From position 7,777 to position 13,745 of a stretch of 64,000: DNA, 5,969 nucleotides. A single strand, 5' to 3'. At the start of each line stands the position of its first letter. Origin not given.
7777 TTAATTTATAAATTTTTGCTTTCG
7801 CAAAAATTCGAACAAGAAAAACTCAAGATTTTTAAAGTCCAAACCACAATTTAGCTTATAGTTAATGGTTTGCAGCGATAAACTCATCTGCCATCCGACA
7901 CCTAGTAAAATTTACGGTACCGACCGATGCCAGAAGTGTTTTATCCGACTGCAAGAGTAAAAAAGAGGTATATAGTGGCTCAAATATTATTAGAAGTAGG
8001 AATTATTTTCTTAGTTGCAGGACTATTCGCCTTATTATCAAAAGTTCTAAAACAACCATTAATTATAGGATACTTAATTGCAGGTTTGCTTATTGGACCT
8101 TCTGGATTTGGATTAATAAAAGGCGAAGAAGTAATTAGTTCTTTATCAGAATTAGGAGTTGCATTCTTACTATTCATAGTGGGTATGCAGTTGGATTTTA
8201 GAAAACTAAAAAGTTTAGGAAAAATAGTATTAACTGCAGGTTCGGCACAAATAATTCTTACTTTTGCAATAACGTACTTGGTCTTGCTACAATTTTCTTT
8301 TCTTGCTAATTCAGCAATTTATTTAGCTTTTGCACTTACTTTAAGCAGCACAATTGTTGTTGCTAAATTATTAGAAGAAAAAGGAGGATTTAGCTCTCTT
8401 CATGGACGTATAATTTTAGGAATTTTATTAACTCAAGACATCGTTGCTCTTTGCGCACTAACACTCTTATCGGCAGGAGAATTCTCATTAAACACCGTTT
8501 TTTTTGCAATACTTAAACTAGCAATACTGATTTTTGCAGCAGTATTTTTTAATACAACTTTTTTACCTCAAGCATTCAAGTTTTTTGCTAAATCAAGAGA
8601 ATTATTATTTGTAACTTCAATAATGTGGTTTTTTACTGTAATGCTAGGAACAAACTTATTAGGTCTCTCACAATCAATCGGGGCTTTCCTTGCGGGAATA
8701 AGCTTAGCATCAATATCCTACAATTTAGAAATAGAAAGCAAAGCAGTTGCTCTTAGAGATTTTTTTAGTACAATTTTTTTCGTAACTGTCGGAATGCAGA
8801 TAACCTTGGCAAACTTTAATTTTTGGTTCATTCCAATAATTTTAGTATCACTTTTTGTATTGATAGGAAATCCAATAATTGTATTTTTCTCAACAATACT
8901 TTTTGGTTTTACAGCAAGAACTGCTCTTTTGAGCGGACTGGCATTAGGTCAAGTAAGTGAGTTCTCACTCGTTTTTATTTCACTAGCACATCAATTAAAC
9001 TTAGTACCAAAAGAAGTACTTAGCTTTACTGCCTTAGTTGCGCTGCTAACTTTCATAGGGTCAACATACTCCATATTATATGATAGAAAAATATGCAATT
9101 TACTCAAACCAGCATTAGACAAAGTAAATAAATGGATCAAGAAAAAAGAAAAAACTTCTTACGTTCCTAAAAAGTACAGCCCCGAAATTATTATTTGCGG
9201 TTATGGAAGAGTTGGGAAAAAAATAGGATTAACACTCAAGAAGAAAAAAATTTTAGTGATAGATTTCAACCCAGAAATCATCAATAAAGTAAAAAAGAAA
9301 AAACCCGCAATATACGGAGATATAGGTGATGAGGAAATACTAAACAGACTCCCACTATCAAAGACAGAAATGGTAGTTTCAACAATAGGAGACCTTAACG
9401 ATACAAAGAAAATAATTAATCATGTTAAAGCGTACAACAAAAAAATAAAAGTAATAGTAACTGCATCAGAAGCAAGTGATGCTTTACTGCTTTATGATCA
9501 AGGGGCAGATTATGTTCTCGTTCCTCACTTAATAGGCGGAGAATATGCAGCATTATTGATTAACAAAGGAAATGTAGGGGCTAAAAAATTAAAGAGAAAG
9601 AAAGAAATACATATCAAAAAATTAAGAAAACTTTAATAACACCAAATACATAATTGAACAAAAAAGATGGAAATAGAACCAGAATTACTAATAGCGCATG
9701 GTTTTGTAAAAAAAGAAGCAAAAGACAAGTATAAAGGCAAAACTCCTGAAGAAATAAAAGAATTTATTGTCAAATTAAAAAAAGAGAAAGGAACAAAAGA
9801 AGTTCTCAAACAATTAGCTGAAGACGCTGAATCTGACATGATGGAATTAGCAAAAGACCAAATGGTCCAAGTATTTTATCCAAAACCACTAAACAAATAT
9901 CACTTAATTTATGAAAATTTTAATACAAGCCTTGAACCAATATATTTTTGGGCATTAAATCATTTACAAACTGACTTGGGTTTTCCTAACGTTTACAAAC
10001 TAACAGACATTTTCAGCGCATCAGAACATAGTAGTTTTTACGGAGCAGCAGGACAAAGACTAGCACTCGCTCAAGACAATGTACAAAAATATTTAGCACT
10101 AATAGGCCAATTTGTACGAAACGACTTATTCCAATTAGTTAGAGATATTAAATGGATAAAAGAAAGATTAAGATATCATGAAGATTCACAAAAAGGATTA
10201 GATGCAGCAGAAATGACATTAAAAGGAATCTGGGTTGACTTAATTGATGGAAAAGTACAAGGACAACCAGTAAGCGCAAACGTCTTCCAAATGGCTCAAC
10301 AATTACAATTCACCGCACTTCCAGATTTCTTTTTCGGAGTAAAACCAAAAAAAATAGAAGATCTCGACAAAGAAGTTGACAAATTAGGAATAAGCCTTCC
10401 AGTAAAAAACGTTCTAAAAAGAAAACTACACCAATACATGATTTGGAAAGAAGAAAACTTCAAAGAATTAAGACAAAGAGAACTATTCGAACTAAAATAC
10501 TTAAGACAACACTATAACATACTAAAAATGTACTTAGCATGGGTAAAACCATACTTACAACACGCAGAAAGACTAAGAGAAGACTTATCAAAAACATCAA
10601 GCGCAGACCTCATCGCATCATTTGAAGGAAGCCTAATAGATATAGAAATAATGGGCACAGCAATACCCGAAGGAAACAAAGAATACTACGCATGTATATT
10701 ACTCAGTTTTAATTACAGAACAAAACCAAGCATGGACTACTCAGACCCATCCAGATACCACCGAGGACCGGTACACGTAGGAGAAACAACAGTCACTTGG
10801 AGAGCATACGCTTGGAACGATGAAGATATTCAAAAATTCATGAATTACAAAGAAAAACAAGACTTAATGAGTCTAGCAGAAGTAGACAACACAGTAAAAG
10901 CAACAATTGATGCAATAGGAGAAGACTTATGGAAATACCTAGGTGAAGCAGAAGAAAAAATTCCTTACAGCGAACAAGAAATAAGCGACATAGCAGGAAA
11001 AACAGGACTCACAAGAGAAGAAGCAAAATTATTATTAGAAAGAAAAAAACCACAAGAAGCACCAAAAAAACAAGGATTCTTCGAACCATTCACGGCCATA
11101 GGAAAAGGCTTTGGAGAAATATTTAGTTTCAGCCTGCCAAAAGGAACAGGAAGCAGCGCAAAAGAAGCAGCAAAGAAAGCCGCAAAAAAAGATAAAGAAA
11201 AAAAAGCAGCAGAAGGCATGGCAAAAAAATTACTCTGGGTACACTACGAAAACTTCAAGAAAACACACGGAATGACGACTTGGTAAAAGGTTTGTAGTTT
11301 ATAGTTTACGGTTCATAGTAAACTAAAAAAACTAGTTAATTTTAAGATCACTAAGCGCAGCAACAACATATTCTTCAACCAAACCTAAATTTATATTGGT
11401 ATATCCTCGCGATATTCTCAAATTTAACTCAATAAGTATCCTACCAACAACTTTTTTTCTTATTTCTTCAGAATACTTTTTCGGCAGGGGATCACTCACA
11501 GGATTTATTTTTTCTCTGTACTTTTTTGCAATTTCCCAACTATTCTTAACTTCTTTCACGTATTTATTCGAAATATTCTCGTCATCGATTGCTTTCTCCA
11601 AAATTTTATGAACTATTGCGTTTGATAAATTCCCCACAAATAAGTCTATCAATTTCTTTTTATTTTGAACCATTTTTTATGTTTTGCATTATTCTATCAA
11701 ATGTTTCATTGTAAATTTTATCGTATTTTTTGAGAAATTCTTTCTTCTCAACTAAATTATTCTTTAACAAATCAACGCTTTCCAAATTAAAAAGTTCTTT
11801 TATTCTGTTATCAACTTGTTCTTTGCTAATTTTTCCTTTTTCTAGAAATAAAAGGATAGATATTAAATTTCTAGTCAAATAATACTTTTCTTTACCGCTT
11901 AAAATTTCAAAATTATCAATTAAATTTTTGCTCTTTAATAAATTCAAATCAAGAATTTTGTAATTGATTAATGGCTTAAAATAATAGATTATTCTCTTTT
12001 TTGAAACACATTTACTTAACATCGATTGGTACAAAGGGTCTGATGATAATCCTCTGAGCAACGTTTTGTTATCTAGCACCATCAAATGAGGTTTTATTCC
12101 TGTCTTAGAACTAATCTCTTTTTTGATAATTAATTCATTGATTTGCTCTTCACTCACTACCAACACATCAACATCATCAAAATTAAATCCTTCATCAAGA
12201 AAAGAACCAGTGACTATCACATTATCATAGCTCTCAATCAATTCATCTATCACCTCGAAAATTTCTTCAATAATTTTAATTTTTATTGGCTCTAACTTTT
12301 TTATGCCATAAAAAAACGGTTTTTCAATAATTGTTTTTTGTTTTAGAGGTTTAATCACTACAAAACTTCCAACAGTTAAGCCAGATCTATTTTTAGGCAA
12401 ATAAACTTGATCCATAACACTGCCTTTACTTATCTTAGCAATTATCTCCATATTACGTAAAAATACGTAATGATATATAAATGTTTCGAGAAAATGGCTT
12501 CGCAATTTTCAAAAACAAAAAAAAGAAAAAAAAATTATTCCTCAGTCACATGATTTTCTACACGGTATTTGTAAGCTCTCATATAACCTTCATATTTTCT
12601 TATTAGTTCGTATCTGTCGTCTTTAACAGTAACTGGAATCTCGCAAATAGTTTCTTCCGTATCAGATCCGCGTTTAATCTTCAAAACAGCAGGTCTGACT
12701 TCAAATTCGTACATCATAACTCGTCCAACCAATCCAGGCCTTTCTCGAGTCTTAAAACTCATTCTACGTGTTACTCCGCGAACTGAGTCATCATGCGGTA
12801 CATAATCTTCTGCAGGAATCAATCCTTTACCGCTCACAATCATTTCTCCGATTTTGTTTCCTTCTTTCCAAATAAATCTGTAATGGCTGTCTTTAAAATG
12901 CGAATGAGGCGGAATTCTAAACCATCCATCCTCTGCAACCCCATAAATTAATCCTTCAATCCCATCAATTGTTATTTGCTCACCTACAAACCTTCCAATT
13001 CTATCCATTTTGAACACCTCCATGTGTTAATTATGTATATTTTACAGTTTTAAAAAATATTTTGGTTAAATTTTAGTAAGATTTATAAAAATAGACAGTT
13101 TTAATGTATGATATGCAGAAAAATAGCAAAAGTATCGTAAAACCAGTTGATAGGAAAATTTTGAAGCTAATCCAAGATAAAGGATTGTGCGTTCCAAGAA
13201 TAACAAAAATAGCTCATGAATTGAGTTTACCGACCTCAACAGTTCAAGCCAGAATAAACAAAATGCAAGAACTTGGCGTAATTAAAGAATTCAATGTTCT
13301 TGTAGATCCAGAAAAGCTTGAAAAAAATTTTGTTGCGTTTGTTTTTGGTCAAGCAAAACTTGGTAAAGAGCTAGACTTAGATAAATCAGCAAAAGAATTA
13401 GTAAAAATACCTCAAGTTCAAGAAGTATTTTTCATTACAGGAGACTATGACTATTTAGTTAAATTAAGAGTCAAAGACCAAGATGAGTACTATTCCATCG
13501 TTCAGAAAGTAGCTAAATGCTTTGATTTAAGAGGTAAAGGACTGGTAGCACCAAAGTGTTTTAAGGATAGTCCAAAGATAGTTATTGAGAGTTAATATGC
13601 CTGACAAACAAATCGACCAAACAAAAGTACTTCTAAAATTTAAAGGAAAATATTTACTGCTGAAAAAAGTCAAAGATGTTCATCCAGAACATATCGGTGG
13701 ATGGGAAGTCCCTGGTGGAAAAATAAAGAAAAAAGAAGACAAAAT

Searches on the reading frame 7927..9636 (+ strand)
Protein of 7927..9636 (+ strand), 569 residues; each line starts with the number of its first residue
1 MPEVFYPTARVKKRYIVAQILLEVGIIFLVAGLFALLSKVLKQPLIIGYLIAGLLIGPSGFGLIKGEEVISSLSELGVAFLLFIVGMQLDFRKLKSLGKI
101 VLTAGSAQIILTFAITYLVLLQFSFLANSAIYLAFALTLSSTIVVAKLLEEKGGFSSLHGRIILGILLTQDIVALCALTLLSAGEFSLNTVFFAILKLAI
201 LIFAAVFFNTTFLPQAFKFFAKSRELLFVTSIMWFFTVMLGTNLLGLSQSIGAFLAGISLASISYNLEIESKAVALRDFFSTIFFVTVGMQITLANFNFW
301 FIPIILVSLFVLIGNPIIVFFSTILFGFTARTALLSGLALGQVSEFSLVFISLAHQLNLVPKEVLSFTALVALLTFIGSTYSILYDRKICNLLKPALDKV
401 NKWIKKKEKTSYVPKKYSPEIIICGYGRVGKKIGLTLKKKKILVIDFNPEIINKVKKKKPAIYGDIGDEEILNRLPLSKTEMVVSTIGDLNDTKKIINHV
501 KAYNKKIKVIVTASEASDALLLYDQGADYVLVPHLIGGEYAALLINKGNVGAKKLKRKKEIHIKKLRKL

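Call 75: search_protein_families(library=pfam, proteins=[window:7927-9636:+], max_evalue=0.001)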
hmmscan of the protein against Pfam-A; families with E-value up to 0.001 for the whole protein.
window:7927-9636:+ (569 aa): 2 families
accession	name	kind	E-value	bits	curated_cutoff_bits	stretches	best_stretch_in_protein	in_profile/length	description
PF00999.27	Na_H_Exchanger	-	1.7e-53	182.3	26.2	1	28-382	4-370/375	Sodium/hydrogen exchanger, transmembrane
PF02254.24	TrkA_N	-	1.7e-21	77.1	23.8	1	421-533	1-116/116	TrkA-N domain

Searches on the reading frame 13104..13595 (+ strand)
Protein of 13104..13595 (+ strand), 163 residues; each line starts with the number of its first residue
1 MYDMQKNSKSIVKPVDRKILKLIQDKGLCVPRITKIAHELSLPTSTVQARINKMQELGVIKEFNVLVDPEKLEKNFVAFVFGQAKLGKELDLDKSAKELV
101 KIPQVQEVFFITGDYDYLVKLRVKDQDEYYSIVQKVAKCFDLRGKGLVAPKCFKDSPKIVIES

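Call 74: search_protein_families(library=pfam, proteins=[window:13104-13595:+], max_evalue=0.01)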
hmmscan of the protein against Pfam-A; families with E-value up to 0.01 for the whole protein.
window:13104-13595:+ (163 aa): 4 families
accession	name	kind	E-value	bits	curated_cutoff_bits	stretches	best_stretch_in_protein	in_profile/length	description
PF01037.27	AsnC_trans_reg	-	9.4e-12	45.1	25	1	89-135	9-54/73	Lrp/AsnC ligand binding domain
PF13412.12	HTH_24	-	3.4e-07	30.2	21.9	1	15-61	4-48/48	Winged helix-turn-helix DNA-binding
PF13404.12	HTH_AsnC-type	-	4.4e-05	23.7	27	1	15-55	4-42/42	AsnC-type helix-turn-helix domain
PF09339.16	HTH_IclR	-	0.0091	16.2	22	0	19-60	8-48/52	IclR helix-turn-helix domain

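Call 76: search_solved_structures(query=window:13104-13595:+, max_evalue=0.001, show_alignments=5)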
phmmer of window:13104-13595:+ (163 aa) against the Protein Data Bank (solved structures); distinct sequences matched with E-value up to 0.001: 24.
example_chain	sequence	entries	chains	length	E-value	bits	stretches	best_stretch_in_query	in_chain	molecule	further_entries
2cyy_A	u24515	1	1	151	1.9e-21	79.9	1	14-155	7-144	Putative HTH-type transcriptional regulator PH1519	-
1ri7_A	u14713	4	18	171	2.1e-21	79.7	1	13-155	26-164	Putative transcriptional regulator | Putative HTH-type transcriptional regulator PH1519 | Uncharacterized HTH-type transcriptional regulator PH1519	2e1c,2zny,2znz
2efq_A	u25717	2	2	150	2.7e-17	66.3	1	14-161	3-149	150aa long hypothetical transcriptional regulator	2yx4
2pmh_A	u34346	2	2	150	2.9e-17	66.3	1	14-161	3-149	150aa long hypothetical transcriptional regulator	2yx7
2efo_A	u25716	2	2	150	4.3e-17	65.7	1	14-161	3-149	150aa long hypothetical transcriptional regulator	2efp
2e7w_A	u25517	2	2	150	4.4e-17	65.7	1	14-161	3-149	150aa long hypothetical transcriptional regulator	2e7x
2efn_A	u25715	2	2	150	1.2e-16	64.3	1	14-161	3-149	150aa long hypothetical transcriptional regulator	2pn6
7fby_A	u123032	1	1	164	2.2e-16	63.4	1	10-142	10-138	Transcriptional regulatory protein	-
9w4v_A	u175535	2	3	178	2.8e-16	63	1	10-142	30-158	Uncharacterized HTH-type transcriptional regulator PH0140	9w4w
3i4p_A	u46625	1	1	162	2e-11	47.3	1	15-143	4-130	Transcriptional regulator, AsnC family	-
2gqq_A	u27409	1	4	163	1.2e-09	41.5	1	10-133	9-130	Leucine-responsive regulatory protein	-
2p5v_A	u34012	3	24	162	1.3e-08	38.2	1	14-129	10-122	Transcriptional regulator, LRP/AsnC family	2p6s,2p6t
1i1g_A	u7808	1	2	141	5.2e-07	33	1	16-138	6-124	TRANSCRIPTIONAL REGULATOR LRPA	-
2cg4_A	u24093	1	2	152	3.5e-06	30.3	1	12-136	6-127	REGULATORY PROTEIN ASNC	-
2vbw_A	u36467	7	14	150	4.5e-06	29.9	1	15-151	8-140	TRANSCRIPTIONAL REGULATORY PROTEIN | PROBABLE TRANSCRIPTIONAL REGULATORY PROTEIN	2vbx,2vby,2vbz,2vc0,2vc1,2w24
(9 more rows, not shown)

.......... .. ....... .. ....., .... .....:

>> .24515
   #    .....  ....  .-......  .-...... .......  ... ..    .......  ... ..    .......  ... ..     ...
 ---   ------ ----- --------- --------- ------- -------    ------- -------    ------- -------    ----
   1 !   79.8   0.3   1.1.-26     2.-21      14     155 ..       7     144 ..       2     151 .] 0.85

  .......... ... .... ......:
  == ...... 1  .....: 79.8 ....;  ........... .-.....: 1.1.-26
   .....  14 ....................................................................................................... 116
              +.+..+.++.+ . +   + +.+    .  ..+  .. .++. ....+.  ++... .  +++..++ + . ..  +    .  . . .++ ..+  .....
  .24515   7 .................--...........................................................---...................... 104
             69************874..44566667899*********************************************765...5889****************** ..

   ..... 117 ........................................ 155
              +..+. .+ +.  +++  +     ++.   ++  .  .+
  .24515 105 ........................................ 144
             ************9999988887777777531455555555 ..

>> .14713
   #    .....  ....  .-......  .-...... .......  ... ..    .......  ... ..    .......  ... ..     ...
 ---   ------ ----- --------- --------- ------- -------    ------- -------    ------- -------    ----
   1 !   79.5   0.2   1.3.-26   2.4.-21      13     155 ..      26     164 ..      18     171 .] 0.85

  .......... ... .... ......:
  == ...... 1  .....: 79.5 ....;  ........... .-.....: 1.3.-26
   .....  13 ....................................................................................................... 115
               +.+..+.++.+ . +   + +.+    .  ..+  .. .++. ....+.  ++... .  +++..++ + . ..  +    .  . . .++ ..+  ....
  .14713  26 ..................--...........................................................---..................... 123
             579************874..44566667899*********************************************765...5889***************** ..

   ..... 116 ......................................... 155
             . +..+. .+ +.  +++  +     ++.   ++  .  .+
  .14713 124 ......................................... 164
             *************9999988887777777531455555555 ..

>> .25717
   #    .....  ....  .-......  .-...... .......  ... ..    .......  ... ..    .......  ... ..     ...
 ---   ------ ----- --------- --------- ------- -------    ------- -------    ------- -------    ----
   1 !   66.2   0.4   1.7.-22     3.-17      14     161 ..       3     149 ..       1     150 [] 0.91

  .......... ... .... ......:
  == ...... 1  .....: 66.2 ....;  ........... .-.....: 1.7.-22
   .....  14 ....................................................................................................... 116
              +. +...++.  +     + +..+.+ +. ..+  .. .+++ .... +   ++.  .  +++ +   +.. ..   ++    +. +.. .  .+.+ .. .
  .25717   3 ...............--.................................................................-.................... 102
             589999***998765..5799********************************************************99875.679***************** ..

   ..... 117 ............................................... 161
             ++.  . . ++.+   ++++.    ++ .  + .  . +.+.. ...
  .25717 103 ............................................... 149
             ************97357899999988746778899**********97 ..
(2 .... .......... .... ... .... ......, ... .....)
